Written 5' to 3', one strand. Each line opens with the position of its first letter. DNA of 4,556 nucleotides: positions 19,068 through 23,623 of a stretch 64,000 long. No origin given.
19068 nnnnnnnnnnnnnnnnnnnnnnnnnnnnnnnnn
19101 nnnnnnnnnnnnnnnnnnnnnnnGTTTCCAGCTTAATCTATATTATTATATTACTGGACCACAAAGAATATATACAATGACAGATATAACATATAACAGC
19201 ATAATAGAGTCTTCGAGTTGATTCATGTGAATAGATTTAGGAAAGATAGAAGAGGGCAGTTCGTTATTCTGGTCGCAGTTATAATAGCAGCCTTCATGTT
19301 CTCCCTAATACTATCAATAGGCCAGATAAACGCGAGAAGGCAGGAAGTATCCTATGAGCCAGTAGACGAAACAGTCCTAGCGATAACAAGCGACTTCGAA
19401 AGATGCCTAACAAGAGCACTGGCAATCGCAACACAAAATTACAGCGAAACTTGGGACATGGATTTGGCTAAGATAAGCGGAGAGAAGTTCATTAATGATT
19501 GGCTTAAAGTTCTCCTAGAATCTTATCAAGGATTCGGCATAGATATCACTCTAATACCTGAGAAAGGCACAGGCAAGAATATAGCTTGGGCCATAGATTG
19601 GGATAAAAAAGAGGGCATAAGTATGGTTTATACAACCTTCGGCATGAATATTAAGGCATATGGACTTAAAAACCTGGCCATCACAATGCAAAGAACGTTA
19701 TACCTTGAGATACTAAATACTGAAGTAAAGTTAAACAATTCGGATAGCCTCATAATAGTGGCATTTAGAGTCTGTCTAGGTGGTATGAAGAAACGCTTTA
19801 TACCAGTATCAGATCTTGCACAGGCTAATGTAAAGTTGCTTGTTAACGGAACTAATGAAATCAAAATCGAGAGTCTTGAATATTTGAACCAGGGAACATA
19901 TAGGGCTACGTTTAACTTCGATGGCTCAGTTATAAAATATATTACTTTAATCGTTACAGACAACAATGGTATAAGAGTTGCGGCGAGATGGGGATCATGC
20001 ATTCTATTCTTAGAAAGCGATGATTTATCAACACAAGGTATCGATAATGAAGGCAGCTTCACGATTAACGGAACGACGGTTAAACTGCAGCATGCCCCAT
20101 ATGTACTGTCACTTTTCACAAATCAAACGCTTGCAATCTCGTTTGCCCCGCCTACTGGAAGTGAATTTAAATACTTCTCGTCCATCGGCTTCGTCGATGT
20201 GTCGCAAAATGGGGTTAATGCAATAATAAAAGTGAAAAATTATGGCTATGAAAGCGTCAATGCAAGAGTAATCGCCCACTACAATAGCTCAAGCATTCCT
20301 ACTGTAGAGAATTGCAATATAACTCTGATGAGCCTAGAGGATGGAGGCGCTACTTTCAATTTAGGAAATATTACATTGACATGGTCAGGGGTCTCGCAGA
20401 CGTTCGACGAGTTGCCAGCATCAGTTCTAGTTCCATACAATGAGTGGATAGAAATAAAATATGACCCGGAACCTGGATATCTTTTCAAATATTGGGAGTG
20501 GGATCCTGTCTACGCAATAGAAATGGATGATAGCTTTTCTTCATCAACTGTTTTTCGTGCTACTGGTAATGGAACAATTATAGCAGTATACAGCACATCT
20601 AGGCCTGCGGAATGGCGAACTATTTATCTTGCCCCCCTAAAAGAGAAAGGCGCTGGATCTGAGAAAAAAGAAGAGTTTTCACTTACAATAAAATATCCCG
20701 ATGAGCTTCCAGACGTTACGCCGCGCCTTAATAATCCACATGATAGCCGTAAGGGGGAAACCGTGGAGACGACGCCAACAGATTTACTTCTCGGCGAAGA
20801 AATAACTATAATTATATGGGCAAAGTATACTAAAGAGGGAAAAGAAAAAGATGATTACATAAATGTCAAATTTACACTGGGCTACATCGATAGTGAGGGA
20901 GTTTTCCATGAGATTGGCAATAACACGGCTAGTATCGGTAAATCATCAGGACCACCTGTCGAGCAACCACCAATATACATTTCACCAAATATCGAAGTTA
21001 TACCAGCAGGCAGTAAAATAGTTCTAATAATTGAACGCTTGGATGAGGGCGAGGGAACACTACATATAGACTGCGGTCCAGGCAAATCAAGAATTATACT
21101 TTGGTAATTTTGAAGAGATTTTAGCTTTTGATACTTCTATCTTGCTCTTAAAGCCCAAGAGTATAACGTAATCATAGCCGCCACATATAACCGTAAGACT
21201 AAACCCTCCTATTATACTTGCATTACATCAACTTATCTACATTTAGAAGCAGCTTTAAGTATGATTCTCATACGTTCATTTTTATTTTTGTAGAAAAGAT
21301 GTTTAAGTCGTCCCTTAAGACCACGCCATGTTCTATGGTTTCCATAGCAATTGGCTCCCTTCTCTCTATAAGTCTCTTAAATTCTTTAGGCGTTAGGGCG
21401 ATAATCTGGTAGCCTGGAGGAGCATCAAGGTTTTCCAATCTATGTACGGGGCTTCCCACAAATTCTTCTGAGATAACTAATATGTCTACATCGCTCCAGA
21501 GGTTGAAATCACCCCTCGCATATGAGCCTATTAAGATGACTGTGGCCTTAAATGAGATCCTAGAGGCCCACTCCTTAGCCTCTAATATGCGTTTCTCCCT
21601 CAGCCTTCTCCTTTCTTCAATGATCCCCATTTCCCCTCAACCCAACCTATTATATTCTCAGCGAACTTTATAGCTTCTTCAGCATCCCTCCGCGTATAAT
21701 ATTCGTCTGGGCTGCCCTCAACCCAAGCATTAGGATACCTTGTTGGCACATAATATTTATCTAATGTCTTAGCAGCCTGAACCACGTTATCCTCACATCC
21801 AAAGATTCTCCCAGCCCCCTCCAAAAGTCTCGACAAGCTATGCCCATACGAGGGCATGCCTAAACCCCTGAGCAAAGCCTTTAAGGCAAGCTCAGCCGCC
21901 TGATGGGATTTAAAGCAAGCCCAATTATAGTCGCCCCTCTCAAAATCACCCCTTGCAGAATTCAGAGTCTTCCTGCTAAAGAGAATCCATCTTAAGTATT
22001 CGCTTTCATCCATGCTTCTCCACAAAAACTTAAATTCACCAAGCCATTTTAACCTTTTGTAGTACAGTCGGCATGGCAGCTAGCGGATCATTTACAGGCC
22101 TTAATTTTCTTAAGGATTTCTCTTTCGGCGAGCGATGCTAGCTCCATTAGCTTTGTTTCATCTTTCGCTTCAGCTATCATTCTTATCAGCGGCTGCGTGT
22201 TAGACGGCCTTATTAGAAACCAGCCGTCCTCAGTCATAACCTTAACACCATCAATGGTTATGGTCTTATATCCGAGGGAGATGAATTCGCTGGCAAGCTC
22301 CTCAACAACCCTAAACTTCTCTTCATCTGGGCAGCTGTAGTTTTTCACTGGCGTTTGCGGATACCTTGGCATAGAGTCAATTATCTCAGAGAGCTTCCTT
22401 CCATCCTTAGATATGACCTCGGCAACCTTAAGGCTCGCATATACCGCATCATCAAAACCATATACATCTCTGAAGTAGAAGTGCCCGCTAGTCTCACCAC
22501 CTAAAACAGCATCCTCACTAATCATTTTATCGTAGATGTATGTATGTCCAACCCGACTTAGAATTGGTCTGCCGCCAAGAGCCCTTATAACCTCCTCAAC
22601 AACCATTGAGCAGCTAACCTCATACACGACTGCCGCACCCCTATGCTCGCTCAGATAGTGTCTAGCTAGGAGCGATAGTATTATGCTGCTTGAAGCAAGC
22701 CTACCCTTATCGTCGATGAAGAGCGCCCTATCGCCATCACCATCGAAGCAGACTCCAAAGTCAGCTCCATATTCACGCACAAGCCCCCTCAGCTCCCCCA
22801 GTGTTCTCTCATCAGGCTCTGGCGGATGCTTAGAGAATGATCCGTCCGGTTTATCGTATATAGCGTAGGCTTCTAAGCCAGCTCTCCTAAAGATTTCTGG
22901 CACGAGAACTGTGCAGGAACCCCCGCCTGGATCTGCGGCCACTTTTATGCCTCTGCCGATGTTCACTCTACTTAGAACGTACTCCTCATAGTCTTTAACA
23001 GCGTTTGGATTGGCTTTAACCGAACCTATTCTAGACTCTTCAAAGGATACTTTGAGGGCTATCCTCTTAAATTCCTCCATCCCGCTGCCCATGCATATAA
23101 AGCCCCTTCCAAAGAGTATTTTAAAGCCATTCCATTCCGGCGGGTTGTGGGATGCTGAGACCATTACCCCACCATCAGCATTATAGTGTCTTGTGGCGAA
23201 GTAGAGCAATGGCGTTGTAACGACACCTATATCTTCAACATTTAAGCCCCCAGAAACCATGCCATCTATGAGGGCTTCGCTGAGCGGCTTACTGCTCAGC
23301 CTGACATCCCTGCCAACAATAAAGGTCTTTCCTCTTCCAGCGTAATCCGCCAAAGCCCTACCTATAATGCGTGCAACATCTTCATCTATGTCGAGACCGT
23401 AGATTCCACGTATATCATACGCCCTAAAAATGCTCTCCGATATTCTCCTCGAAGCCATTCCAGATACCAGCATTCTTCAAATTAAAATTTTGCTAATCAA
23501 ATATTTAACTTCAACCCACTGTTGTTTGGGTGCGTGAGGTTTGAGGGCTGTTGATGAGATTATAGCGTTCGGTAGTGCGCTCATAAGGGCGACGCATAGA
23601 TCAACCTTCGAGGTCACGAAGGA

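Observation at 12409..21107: Nine-ORF non-archaellar type IV pilus-like operon with an unusually large set of pilin-like accessory proteins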

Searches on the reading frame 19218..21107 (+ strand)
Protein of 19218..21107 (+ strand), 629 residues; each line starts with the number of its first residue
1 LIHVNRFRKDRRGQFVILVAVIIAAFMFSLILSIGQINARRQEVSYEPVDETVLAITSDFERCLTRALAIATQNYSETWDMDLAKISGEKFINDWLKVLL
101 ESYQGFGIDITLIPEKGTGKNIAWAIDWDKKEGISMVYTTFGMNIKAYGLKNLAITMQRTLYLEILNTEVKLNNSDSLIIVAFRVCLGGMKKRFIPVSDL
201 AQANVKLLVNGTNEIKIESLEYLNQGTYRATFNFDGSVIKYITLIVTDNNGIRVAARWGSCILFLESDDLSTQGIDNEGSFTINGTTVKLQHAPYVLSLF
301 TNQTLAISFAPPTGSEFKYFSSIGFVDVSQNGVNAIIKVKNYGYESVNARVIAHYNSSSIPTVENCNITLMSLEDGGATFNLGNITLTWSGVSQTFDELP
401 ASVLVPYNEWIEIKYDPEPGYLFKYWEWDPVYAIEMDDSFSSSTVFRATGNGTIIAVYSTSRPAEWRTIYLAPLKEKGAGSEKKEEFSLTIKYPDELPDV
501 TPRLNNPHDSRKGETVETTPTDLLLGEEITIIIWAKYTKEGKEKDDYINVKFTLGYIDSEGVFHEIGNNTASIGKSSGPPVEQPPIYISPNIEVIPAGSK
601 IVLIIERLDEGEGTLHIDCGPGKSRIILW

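Call 3: search_protein_families(library=pfam, proteins=[window:19218-21107:+], max_evalue=0.1)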
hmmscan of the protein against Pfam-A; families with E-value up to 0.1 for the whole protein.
window:19218-21107:+ (629 aa): 3 families
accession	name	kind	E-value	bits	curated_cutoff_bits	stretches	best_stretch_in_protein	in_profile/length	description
PF23922.1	DUF7261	-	0.0024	18.5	27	1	10-76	2-68/169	Family of unknown function (DUF7261)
PF24156.1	DUF7407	-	0.015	16.1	28.2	0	323-351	1-29/74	Domain of unknown function (DUF7407)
PF18998.6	Flg_new_2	-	0.049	14.1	23.6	0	416-460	30-71/73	Divergent InlB B-repeat domain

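Call 5: search_protein_families(library=ncbifam, proteins=[window:19218-21107:+], max_evalue=0.1)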
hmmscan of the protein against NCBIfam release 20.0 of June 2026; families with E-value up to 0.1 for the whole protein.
window:19218-21107:+ (629 aa): 2 families
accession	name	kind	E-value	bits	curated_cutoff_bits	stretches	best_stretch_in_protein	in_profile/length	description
TIGR00413.1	rlpA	subfamily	0.091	12.7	82.15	0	167-250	36-125/208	septal ring lytic transglycosylase RlpA family protein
TIGR04292.1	heavy_Cys_CGP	equivalog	0.097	11.6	200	0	313-384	262-338/381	CGP-CTERM-anchored Cys-rich protein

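Call 44: search_protein_families(library=pfam, alignment_id=A2, max_evalue=0.01)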
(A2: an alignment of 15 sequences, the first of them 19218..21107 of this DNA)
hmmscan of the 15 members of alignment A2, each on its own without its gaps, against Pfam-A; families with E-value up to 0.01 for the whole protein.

A. member 1, window:19218-21107:+ (629 aa): 1 family
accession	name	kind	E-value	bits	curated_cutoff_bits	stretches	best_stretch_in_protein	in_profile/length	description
PF23922.1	DUF7261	-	0.0024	18.5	27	1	10-76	2-68/169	Family of unknown function (DUF7261)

B. families by the number of members that match (of 15 scanned): 6 families
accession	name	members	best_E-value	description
PF23922.1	DUF7261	4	0.00011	Family of unknown function (DUF7261)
PF00754.31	F5_F8_type_C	1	5.3e-13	F5/8 type C domain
PF22633.2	F5_F8_type_C_2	1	1.6e-12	NedA-like, galactose-binding domain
PF02369.22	Big_1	1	8.5e-05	Bacterial Ig-like domain (group 1)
PF09134.16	Invasin_D3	1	0.0029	Invasin, domain 3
PF16391.11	DUF5000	1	0.0081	Domain of unknown function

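Call 61: find_homologous_proteins(query=window:19218-21107:+, max_evalue=0.001)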
Query window:19218-21107:+ (629 aa): 26 proteins with E <= 0.001 among 8000 candidates.
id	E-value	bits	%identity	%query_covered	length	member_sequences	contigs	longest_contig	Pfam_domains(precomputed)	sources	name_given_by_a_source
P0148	0.0e+0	1416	100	100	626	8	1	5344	-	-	-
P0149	3.4e-173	596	49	100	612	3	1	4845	-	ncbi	ncbi:MAG: hypothetical protein QXV23_05640 [Candidatus Bathyarchaeia archaeon]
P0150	1.1e-171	591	49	100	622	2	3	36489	-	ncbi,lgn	ncbi:MAG: hypothetical protein QXS05_07710 [Candidatus Bathyarchaeia archaeon]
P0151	5.3e-167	575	47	100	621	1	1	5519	PF23922.2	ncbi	ncbi:MAG: hypothetical protein QXI35_08085 [Candidatus Nezhaarchaeales archaeon]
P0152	1.1e-161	558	46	100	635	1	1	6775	PF23922.2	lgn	-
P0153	5.1e-159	549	43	72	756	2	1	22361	PF23922.2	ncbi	ncbi:MAG: hypothetical protein QXL45_03750 [Candidatus Bathyarchaeia archaeon]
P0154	2.8e-158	547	47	100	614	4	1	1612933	PF23922.2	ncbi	ncbi:MAG: hypothetical protein QXO97_00870 [Candidatus Nezhaarchaeales archaeon]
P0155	2.7e-156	540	46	100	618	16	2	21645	-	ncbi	ncbi:MAG: hypothetical protein QXQ03_00885 [Candidatus Nezhaarchaeales archaeon]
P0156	5.3e-156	539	43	73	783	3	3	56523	PF23922.2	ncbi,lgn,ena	ncbi:MAG: hypothetical protein QXV75_05235 [Candidatus Bathyarchaeia archaeon]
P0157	1.2e-146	508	44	99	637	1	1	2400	-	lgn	-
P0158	6.7e-146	506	46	100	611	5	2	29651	-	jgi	-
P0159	1.5e-137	478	42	99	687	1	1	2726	-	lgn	-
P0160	5.2e-135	470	43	100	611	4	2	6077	-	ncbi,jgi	ncbi:MAG: hypothetical protein QXN40_08350 [Candidatus Bathyarchaeia archaeon]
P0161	6.1e-131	456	43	100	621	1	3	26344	-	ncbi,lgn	ncbi:MAG: hypothetical protein QW186_06410 [Candidatus Bathyarchaeia archaeon]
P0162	2.9e-112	395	52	40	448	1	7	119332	-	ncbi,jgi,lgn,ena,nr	ncbi:MAG: hypothetical protein QXR84_06515 [Candidatus Bathyarchaeia archaeon]|nr:hypothetical prote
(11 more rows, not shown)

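Call 76: predict_structure(alignment_id=A8)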
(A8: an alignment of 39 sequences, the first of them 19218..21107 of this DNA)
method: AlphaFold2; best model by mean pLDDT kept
length: 629 residues; sequences in the alignment: 39
mean_pLDDT: 86.2   pTM: 0.54
mean pLDDT of the five models: 86.2, 85.8, 85.0, 84.6, 83.9
residues with pLDDT >= 90: 326; 70-90: 228; 50-70: 57; < 50: 18
segments of 3 or more residues with pLDDT < 50: 1-9, 116-118
pLDDT, mean of each block of 10 residues (from residue 1): 44 73 89 74 60 88 95 95 94 91 83 65 91 94 85 90 95 84 91 87 95 90 97 88 96 96 90 83 86 81 91 91 85 90 75 77 83 87 96 96 95 90 85 75 92 90 86 68 71 72 74 93 91 90 77 97 97 89 96 93 94 85 90
secondary structure, 60 per line:
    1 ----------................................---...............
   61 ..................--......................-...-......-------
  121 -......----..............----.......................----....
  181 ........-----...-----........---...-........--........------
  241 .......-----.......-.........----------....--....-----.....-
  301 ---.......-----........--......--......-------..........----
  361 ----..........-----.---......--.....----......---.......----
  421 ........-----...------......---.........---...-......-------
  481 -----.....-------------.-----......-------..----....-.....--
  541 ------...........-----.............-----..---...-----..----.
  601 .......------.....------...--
elements in order: H11-42 H46-78 H81-102 E108-113 E122-127 E132-145 E150-172 E177-188 E194-196 E205-209 E213-215 E217-224 E227-234 E241-247 E253-259 E261-269 E280-283 E286-289 E295-299 E304-310 E316-323 E326-331 E334-339 E347-356 E365-374 E384-389 E392-396 E401-406 E410-416 E421-428 E434-436 E443-448 E452-460 E468-473 E486-490 E510-515 E529-532 E534-538 E547-557 E563-575 E586-588 E600-607 E614-618 E625-627

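Call 78: fold_search(model_id=the predicted structure, library=pdb)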
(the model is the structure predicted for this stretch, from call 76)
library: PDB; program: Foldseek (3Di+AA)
matches with E <= 10: 1168; with E <= 0.001: 46
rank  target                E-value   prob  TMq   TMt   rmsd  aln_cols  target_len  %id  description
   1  6fwv_B                8.1e-08  1.00  0.11  0.14  44.3       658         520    8  The Bacillus anthracis TIE protein (released 2018-08-08)
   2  6fwv_A                9.9e-08  1.00  0.12  0.14  42.7       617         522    8  The Bacillus anthracis TIE protein (released 2018-08-08)
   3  5u6f                  2.4e-06  1.00  0.13  0.26  22.8       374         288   10  Bacterial adhesin from Mobiluncus mulieris containing intramolecular disulfide, isopeptide, and ester bond cross-links ( (released 2018-06-13)
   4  6e57_D                1.2e-05  0.63  0.10  0.14  23.8       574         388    8  Bacteroides ovatus mixed-linkage glucan utilization locus (MLGUL) SGBP-B in complex with mixed-linkage heptasaccharide (released 2019-05-29)
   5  9occ_E                1.4e-05  0.92  0.11  0.10  32.7       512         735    8  Sf11 bacteriophage tail (released 2025-11-12)
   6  8yzn                  1.7e-05  1.00  0.16  0.20  18.3       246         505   11  Crystal structural analysis of PaL (released 2024-04-17)
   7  9eui_Q                2.4e-05  0.51  0.10  0.07  34.8       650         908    9  Cryo-EM structure of Staphylococcus aureus bacteriophage phi812 baseplate in the post-contraction state - complete (released 2025-04-09)
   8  8yzo                  2.9e-05  1.00  0.16  0.19   3.7       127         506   12  Crystal structural analysis of PaL mutant L297M (released 2024-04-17)
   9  1l7r                  3.2e-05  1.00  0.20  0.21   5.4       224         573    8  Tyr44Phe Mutant of Bacterial Cocaine Esterase cocE (released 2003-02-11)
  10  9euj_G                3.8e-05  0.30  0.09  0.07  33.4       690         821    8  Cryo-EM structure of Staphylococcus aureus bacteriophage phi812 baseplate in the post-contraction state - sheath initi (released 2025-04-09)
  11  1l7q                  4.0e-05  1.00  0.20  0.22   5.2       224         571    8  Ser117Ala Mutant of Bacterial Cocaine Esterase cocE (released 2003-02-11)
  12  3i2i                  4.4e-05  1.00  0.20  0.22   5.2       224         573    8  Cocaine Esterase with mutation T172R, bound to DTT adduct (released 2010-06-16)
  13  6e57_A                5.7e-05  0.77  0.10  0.14  20.8       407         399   10  Bacteroides ovatus mixed-linkage glucan utilization locus (MLGUL) SGBP-B in complex with mixed-linkage heptasaccharide (released 2019-05-29)
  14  6e57_C                6.0e-05  0.75  0.11  0.15  23.9       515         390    8  Bacteroides ovatus mixed-linkage glucan utilization locus (MLGUL) SGBP-B in complex with mixed-linkage heptasaccharide (released 2019-05-29)
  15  3ida                  7.0e-05  1.00  0.16  0.17  17.7       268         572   12  Thermostable Cocaine Esterase with mutations L169K and G173Q, bound to DTT adduct (released 2010-03-02)
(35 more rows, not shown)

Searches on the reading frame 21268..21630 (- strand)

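Call 90: search_protein_families(library=pfam, proteins=[window:21268-21630:-], max_evalue=0.00001)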
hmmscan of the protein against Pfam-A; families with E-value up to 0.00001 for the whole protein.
window:21268-21630:- (120 aa): 1 family
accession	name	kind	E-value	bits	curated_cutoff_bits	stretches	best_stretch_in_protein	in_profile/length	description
PF01909.29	NTP_transf_2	-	6.8e-10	39.6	21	1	19-60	6-46/93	Nucleotidyltransferase domain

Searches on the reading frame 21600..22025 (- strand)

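Call 90: search_protein_families(library=pfam, proteins=[window:21600-22025:-], max_evalue=0.00001)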
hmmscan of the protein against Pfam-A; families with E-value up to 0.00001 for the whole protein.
window:21600-22025:- (141 aa): 1 family
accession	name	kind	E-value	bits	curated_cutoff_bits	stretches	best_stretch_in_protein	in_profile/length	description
PF05168.19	HEPN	-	1.9e-33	115.5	22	1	12-131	3-116/117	HEPN domain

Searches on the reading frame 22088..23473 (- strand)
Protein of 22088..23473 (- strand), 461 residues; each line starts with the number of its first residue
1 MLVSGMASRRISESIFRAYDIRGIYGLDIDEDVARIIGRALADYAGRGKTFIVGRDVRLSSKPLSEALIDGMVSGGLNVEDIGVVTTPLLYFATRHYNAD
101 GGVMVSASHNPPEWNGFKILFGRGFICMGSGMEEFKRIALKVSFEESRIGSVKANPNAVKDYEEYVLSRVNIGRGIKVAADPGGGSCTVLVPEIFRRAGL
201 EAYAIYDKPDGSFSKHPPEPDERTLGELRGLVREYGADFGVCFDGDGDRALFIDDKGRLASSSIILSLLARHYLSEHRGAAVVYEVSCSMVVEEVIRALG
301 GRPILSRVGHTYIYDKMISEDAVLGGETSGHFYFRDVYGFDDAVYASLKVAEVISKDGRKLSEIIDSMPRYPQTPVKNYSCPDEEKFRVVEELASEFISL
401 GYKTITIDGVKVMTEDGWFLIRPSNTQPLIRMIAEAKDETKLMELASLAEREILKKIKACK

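Call 90: search_protein_families(library=pfam, proteins=[window:22088-23473:-], max_evalue=0.00001)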
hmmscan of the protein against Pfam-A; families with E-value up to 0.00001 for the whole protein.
window:22088-23473:- (461 aa): 4 families
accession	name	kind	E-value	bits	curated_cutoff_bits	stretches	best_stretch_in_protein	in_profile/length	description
PF02878.22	PGM_PMM_I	-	1.1e-34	119.5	22.5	1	15-125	3-117/138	Phosphoglucomutase/phosphomannomutase, alpha/beta/alpha domain I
PF02880.22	PGM_PMM_III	-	6.9e-27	94.3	20.7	1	264-371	4-115/115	Phosphoglucomutase/phosphomannomutase, alpha/beta/alpha domain III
PF02879.22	PGM_PMM_II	-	3e-20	73.1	29.3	1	162-257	7-103/103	Phosphoglucomutase/phosphomannomutase, alpha/beta/alpha domain II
PF00408.26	PGM_PMM_IV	-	4.6e-13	49.5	23.1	1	378-446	3-62/68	Phosphoglucomutase/phosphomannomutase, C-terminal domain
